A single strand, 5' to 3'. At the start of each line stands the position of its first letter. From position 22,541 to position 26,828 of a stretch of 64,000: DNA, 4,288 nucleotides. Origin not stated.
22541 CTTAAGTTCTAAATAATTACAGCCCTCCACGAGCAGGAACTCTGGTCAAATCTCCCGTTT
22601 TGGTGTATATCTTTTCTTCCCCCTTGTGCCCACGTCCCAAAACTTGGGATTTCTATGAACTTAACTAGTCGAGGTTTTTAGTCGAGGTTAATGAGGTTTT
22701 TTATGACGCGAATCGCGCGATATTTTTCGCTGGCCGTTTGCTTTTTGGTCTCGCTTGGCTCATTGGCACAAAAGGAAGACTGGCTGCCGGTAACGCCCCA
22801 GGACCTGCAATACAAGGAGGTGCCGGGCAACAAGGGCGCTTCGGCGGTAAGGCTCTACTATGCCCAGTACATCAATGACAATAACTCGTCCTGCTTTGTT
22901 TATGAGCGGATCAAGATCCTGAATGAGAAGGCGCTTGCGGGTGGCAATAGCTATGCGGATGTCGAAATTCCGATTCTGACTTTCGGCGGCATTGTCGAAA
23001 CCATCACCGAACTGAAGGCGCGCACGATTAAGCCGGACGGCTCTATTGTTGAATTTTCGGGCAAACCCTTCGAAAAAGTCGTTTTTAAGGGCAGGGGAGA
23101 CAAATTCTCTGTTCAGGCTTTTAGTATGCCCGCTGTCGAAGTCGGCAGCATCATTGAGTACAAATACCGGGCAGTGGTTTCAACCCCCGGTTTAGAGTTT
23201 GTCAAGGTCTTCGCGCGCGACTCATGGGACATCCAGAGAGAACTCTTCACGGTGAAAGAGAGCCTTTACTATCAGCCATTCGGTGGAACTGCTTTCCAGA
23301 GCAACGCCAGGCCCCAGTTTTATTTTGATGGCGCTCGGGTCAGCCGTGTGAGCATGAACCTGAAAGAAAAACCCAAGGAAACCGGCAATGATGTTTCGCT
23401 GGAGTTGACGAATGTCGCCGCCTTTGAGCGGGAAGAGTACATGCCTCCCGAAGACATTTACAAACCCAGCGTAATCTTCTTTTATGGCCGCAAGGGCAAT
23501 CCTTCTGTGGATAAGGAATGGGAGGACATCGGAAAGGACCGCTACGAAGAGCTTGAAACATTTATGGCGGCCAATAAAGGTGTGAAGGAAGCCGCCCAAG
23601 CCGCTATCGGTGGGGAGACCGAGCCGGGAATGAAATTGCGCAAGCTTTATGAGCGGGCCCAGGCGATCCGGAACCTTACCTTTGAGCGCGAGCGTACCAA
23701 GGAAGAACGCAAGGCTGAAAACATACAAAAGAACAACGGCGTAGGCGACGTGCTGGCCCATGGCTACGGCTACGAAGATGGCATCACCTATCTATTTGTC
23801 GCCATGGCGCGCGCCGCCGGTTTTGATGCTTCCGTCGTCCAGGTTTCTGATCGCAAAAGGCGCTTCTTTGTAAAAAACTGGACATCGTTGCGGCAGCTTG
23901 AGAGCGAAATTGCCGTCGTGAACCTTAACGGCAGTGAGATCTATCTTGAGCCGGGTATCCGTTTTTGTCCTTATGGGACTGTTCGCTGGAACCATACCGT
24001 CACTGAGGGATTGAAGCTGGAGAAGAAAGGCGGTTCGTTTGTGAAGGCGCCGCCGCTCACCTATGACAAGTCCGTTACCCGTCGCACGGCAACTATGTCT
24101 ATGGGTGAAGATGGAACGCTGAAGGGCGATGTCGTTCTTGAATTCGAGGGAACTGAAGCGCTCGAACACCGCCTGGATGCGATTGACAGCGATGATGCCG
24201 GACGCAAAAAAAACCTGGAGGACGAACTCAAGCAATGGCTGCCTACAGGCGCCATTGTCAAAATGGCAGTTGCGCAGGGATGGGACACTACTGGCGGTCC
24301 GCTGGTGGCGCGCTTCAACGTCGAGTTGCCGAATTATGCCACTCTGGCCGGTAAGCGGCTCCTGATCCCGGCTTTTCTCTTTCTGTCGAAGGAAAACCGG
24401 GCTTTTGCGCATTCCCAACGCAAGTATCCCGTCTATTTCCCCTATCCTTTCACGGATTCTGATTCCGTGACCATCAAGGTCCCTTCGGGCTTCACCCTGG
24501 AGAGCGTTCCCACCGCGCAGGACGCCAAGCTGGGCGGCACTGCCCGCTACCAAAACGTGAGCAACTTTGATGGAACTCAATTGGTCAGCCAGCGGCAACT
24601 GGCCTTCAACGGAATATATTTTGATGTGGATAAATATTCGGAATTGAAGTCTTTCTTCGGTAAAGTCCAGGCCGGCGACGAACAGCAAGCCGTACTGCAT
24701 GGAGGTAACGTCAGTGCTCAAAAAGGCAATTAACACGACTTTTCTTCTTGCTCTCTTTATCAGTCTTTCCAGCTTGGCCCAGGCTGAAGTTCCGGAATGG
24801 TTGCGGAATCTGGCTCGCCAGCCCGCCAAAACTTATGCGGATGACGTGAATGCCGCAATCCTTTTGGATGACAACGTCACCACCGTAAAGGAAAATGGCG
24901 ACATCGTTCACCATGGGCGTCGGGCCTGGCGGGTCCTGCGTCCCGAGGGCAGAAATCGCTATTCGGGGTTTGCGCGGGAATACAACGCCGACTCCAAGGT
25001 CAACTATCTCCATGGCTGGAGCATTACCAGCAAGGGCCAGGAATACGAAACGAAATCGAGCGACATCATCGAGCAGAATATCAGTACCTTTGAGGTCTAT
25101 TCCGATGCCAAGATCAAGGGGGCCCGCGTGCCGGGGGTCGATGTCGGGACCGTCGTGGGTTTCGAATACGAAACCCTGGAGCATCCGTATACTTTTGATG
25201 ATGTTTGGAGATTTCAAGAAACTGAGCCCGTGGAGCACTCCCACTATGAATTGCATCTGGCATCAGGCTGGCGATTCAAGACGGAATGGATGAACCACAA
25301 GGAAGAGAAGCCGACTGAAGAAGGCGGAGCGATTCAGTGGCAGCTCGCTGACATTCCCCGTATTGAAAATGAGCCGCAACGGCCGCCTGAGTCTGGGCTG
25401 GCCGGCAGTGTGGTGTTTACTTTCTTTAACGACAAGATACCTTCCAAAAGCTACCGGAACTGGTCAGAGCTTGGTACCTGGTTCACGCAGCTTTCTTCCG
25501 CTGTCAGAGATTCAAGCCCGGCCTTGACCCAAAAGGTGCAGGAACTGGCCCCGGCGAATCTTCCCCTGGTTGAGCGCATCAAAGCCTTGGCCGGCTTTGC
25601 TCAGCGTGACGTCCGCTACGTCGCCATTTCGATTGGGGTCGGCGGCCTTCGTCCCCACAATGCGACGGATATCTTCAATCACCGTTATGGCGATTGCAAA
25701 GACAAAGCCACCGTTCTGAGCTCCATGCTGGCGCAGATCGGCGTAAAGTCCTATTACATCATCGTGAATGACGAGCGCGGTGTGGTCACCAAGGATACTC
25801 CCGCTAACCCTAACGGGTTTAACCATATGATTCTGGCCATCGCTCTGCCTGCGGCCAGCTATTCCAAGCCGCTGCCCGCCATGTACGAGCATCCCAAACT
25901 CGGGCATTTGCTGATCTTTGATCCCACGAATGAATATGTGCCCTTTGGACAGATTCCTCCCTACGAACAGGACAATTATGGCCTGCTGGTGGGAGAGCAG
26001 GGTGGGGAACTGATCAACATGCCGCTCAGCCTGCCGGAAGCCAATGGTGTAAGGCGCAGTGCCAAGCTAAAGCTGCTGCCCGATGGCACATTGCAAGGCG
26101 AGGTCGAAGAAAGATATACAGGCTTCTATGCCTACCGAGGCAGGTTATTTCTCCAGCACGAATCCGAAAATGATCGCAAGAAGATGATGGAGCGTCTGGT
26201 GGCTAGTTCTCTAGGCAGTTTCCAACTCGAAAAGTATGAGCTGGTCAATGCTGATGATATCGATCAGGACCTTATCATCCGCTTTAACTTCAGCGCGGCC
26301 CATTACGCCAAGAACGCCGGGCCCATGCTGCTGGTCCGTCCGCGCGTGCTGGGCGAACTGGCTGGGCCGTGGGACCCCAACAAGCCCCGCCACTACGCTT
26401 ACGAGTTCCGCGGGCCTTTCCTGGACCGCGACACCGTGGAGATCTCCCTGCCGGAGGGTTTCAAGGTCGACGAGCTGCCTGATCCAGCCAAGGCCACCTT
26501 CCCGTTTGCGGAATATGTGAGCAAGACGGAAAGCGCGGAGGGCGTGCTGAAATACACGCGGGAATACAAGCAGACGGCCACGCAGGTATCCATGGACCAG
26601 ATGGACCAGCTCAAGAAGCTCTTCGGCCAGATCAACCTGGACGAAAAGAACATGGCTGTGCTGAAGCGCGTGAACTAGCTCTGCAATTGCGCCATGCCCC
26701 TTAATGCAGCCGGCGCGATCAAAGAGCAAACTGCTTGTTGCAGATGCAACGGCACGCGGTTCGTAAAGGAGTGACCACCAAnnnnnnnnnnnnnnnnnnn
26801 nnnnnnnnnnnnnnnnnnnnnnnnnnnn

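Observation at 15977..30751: Seven-gene tandem array of secreted transglutaminase-like paralogues (14.8 kb)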

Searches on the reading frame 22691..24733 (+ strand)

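Call 4: search_protein_families(library=pfam, proteins=[window:22691-24733:+], max_evalue=0.01)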
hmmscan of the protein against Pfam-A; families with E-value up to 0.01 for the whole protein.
window:22691-24733:+ (680 aa): 2 families
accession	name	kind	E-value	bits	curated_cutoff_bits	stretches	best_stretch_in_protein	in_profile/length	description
PF12969.12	DUF3857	-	1.7e-07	31.8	24.6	1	63-168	2-106/170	Domain of Unknown Function with PDB structure (DUF3857)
PF01841.26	Transglut_core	-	0.00011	22.9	23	1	318-384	13-76/108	Transglutaminase-like superfamily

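Call 5: search_protein_families(library=ncbifam, proteins=[window:22691-24733:+], max_evalue=0.01)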
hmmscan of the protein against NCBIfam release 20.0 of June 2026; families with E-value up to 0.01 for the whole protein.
window:22691-24733:+ (680 aa): 0 families

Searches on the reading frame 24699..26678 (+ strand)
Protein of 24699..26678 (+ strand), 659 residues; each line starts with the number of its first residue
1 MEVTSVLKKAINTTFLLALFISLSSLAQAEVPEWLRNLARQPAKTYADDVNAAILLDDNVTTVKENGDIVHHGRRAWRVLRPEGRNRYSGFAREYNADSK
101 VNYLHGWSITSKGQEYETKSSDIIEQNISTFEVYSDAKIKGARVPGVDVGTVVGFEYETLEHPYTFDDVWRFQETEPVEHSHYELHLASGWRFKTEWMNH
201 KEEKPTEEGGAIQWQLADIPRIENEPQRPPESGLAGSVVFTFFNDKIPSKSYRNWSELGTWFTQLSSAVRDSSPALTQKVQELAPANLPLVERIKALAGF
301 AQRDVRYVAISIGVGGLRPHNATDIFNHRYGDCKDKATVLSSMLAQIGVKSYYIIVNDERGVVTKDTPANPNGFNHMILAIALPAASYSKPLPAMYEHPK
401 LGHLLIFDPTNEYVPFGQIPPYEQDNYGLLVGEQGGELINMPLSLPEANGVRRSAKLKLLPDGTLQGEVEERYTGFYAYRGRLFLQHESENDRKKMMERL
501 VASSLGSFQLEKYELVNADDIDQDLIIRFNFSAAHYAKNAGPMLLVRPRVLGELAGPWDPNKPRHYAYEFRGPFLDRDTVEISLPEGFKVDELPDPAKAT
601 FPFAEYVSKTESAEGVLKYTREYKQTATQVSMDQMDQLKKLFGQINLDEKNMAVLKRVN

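Call 4: search_protein_families(library=pfam, proteins=[window:24699-26678:+], max_evalue=0.01)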
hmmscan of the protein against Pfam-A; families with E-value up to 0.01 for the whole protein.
window:24699-26678:+ (659 aa): 2 families
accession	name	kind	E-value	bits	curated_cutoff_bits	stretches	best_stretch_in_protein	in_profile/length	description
PF12969.12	DUF3857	-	7.1e-22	78.7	24.6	1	66-222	2-169/170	Domain of Unknown Function with PDB structure (DUF3857)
PF01841.26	Transglut_core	-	0.0015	19.2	23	1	285-355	10-76/108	Transglutaminase-like superfamily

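Call 5: search_protein_families(library=ncbifam, proteins=[window:24699-26678:+], max_evalue=0.01)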
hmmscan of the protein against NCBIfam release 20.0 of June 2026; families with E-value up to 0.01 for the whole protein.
window:24699-26678:+ (659 aa): 0 families

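Call 7: search_solved_structures(query=window:24699-26678:+, max_evalue=1, show_alignments=2)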
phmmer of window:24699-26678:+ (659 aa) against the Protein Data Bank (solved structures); distinct sequences matched with E-value up to 1: 0.

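Call 10: find_homologous_proteins(query=window:24699-26678:+)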
Query window:24699-26678:+ (659 aa): 4119 proteins with E <= 0.001 among 8000 candidates; the best 120 are listed.
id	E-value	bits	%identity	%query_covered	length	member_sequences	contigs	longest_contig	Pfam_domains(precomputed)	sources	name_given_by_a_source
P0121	0.0e+0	1483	98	99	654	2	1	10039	PF12969.13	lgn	-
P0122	0.0e+0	1340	87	100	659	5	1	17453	PF12969.13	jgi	jgi:hypothetical protein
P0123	0.0e+0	1319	87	99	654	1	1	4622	PF12969.13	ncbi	-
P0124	0.0e+0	1257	83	99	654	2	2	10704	PF12969.13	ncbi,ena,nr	ncbi:MAG TPA: DUF3857 domain-containing protein [Candidatus Angelobacter sp.]|nr:DUF3857 domain-cont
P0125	0.0e+0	1240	81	99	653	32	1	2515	PF12969.13,PF01841.26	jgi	-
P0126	0.0e+0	1232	80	100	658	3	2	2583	PF12969.13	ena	-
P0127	0.0e+0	1226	80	99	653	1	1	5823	PF12969.13,PF01841.26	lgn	-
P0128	0.0e+0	1226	80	99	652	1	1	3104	PF12969.13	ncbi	-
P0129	0.0e+0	1225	81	99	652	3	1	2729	PF12969.13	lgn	-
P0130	0.0e+0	1223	80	100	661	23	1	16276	PF12969.13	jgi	jgi:hypothetical protein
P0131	0.0e+0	1221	80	99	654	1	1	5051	PF12969.13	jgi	jgi:hypothetical protein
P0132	0.0e+0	1218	79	100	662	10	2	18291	PF12969.13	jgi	-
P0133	0.0e+0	1217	79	100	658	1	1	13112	PF12969.13,PF01841.26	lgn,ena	-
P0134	0.0e+0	1216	79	100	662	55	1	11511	PF12969.13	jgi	jgi:hypothetical protein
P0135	0.0e+0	1215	79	99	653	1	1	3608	PF12969.13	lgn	-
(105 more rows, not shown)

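Call 28: predict_structure(alignment_id=A2)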
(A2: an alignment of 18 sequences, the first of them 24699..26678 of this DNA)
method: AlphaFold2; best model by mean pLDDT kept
length: 659 residues; sequences in the alignment: 18
mean_pLDDT: 78.0   pTM: 0.73
mean pLDDT of the five models: 78.0, 72.1, 71.4, 66.6, 64.3
residues with pLDDT >= 90: 177; 70-90: 315; 50-70: 110; < 50: 57
segments of 3 or more residues with pLDDT < 50: 1-16, 22-27, 312-315, 545-559, 561-565, 567-572
pLDDT, mean of each block of 10 residues (from residue 1): 30 47 51 95 88 96 93 97 90 86 95 90 77 67 92 96 85 92 94 88 88 94 68 84 80 85 81 87 91 91 72 55 71 78 92 85 80 81 78 84 89 77 73 88 66 86 82 80 75 74 59 83 85 64 48 44 47 69 81 79 76 84 67 65 69 64
secondary structure, 60 per line:
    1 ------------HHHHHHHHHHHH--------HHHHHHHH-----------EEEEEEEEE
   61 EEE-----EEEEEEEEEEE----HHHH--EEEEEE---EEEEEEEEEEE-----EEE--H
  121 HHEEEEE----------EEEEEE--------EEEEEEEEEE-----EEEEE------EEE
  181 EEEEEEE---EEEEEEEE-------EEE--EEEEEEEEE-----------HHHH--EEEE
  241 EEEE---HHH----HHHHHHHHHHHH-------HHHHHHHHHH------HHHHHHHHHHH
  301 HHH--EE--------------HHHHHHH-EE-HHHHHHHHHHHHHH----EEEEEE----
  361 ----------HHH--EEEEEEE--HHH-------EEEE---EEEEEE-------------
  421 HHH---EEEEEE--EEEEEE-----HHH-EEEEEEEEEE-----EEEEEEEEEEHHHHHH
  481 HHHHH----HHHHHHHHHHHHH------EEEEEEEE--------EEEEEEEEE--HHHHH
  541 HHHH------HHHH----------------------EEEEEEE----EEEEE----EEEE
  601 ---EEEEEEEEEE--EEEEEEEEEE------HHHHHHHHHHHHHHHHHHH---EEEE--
elements in order: H13-24 H33-40 E52-63 E69-79 H84-87 E90-95 E99-109 E115-117 E123-127 E138-143 E152-161 E167-171 E178-187 E191-198 E206-208 E211-219 H231-234 E237-244 H255-266 H274-283 H290-303 H322-328 H333-346 E351-356 E376-382 E395-398 E402-407 E427-432 E435-440 E450-459 E465-474 H475-485 H490-502 E509-516 E525-533 H536-544 H551-554 E577-583 E588-592 E597-600 E604-613 E616-625 H632-650 E654-657

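Call 31: fold_search(model_id=the predicted structure, library=pdb)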
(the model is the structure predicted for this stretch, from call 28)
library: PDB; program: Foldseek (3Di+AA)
matches with E <= 10: 1042; with E <= 0.001: 67
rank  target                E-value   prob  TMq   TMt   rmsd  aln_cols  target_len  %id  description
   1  3kd4_A                6.3e-28  1.00  0.58  0.73   6.4       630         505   12  CRYSTAL STRUCTURE OF A PUTATIVE PROTEASE (BDI_1141) FROM PARABACTEROIDES DISTASONIS ATCC 8503 AT 2.00 A RESOLUTION (released 2009-11-24)
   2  6ezn_A                7.3e-10  1.00  0.18  0.26  23.2       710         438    7  Cryo-EM structure of the yeast oligosaccharyltransferase (OST) complex (released 2018-01-17)
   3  8agb_E                2.3e-09  1.00  0.18  0.25  23.4       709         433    8  Structure of yeast oligosaccharylransferase complex with lipid-linked oligosaccharide bound (released 2022-12-07)
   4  8b6l_O                4.7e-09  1.00  0.20  0.22  22.9       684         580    8  Subtomogram average of the human Sec61-TRAP-OSTA-translocon (released 2022-12-07)
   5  7oci_A                9.4e-09  1.00  0.18  0.25  22.3       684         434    7  Cryo-EM structure of yeast Ost6p containing oligosaccharyltransferase complex (released 2022-02-16)
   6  6c26_1                3.9e-08  1.00  0.16  0.23  24.0       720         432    8  The Cryo-EM structure of a eukaryotic oligosaccharyl transferase complex (released 2018-01-31)
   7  6s7o_E                1.3e-07  1.00  0.18  0.21  22.5       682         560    9  Cryo-EM structure of human oligosaccharyltransferase complex OST-A (released 2019-12-18)
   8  8pn9_E                2.2e-07  1.00  0.19  0.22  21.6       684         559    9  Structure of human oligosaccharyltransferase OST-A complex bound to NGI-1 (released 2024-05-08)
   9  4p8q_A                4.2e-07  1.00  0.19  0.15  14.8       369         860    8  Crystal Structure of Human Insulin Regulated Aminopeptidase with Alanine in Active Site (released 2014-12-03)
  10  6s7t_E                5.9e-07  1.00  0.19  0.28  22.0       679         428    9  Cryo-EM structure of human oligosaccharyltransferase complex OST-B (released 2019-12-18)
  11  4pj6_A                8.6e-07  1.00  0.18  0.15  14.7       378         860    6  Crystal Structure of Human Insulin Regulated Aminopeptidase with Lysine in Active Site (released 2014-12-03)
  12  8sw0                  1.1e-06  1.00  0.19  0.15  18.9       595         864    6  Puromycin sensitive aminopeptidase (released 2023-07-26)
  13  4gaa_B                1.9e-06  1.00  0.17  0.19  13.0       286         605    8  Structure of Leukotriene A4 hydrolase from Xenopus laevis complexed with inhibitor bestatin (released 2013-06-12)
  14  4gaa_A                2.7e-06  1.00  0.18  0.20  14.8       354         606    8  Structure of Leukotriene A4 hydrolase from Xenopus laevis complexed with inhibitor bestatin (released 2013-06-12)
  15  7z28_A                1.3e-05  1.00  0.18  0.15   9.7       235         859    6  High-resolution crystal structure of ERAP1 with bound bestatin analogue inhibitor (released 2022-07-27)
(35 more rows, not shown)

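Call 36: search_solved_structures(query=A2, max_evalue=1, show_alignments=1)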
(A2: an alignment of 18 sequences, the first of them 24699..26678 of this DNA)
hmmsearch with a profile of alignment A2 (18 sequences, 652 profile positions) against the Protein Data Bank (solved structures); distinct sequences matched with E-value up to 1: 0.

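Call 84: find_related_loci(query=A2, collection=metagenome_contigs, flank=6000)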
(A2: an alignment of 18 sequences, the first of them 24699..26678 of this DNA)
Query A2 (659 aa) in metagenome_contigs; peptide patterns used: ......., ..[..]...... (x = any residue, [..] = any of these).
600 stretches matched a pattern (row limit reached: there are more); 591 encode a relative of the query (tblastn E <= 1e-3); the best 80 are kept; 80 distinct loci.
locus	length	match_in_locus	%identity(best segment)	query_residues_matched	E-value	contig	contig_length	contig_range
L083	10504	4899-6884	79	1-659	0e+0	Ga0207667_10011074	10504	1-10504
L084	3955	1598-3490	58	27-659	0e+0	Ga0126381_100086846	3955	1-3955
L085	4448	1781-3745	54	2-657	0e+0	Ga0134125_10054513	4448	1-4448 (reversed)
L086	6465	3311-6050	53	1-659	0e+0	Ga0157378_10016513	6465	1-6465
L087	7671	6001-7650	58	2-553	0e+0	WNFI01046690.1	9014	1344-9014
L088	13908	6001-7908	43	25-656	5e-170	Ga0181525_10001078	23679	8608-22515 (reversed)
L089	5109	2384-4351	43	7-656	4e-173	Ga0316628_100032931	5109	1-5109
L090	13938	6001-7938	43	16-656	1e-168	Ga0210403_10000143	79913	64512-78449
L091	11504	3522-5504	41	1-656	5e-168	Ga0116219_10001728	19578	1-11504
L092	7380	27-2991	42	16-659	4e-168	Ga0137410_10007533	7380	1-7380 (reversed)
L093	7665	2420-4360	42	16-656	1e-167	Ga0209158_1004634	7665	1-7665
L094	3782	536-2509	41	8-656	2e-174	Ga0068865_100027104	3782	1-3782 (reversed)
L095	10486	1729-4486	42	27-656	4e-167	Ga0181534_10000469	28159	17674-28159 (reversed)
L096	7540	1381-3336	41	13-658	2e-166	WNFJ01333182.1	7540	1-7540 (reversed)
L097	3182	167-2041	43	33-658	6e-175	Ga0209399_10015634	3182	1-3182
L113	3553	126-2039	41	17-656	3e-168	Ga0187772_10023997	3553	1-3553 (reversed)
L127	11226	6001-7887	42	32-659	2e-155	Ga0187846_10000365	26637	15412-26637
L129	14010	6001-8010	40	1-658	3e-155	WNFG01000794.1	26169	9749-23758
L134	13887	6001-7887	39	32-659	2e-154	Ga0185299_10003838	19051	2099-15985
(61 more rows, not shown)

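Call 87: search_protein_families(library=pfam, proteins=[L129:1549-4074:-, L134:10429-12492:+, L129:7999-8622:-, L127:8126-9748:-, L113:2380-3453:+], max_evalue=0.001)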
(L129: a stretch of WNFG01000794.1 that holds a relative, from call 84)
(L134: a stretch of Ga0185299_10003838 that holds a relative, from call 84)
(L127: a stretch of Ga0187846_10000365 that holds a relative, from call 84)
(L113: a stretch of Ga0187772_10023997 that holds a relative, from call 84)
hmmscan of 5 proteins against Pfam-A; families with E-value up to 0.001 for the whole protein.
L129:1549-4074:- (841 aa): 1 family
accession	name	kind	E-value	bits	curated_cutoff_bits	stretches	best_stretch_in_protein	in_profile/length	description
PF03169.20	OPT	-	1.6e-88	298.3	25.8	2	136-600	1-495/623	OPT oligopeptide transporter protein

L134:10429-12492:+ (687 aa): 4 families
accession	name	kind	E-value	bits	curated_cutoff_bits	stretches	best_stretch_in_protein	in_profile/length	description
PF02826.25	2-Hacid_dh_C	-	2.7e-61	206.5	25.1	1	250-423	1-178/178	D-isomer specific 2-hydroxyacid dehydrogenase, NAD binding domain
PF00389.36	2-Hacid_dh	-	1.2e-33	116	24.6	1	151-455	1-134/134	D-isomer specific 2-hydroxyacid dehydrogenase, catalytic domain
PF19304.4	PGDH_inter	-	5.4e-26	91.5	27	1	466-584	1-117/119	D-3-phosphoglycerate dehydrogenase intervening domain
PF01842.31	ACT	-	5e-07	29.8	27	1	598-660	2-63/66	ACT domain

L129:7999-8622:- (207 aa): 1 family
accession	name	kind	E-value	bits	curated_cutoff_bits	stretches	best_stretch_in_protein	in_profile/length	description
PF07681.17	DoxX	-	9.7e-09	36.2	23.6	1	46-144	2-81/85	DoxX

L127:8126-9748:- (540 aa): 0 families

L113:2380-3453:+ (357 aa): 1 family
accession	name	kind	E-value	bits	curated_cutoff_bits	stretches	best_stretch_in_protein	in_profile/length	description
PF00902.23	TatC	-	3.3e-69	233.3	25.1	1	115-328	1-208/208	Sec-independent protein translocase protein (TatC)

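Call 92: find_encoding_contigs(protein=P0121, flank=10000, max_places=3)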
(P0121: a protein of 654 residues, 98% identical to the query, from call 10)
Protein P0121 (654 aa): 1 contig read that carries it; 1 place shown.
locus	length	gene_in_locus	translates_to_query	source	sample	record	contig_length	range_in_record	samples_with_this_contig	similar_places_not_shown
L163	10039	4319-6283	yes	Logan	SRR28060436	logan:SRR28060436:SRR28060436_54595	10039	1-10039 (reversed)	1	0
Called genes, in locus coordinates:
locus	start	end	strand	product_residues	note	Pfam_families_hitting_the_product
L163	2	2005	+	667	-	?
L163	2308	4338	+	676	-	PF12969:DUF3857 (weak)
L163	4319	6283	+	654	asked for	PF12969:DUF3857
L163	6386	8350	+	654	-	PF12969:DUF3857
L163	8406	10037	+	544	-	?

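Call 94: search_protein_families(library=padloc, proteins=[window:24714-26678:+], max_evalue=0.01)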
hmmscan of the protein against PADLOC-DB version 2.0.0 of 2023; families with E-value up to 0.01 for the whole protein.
window:24714-26678:+ (654 aa): 0 families
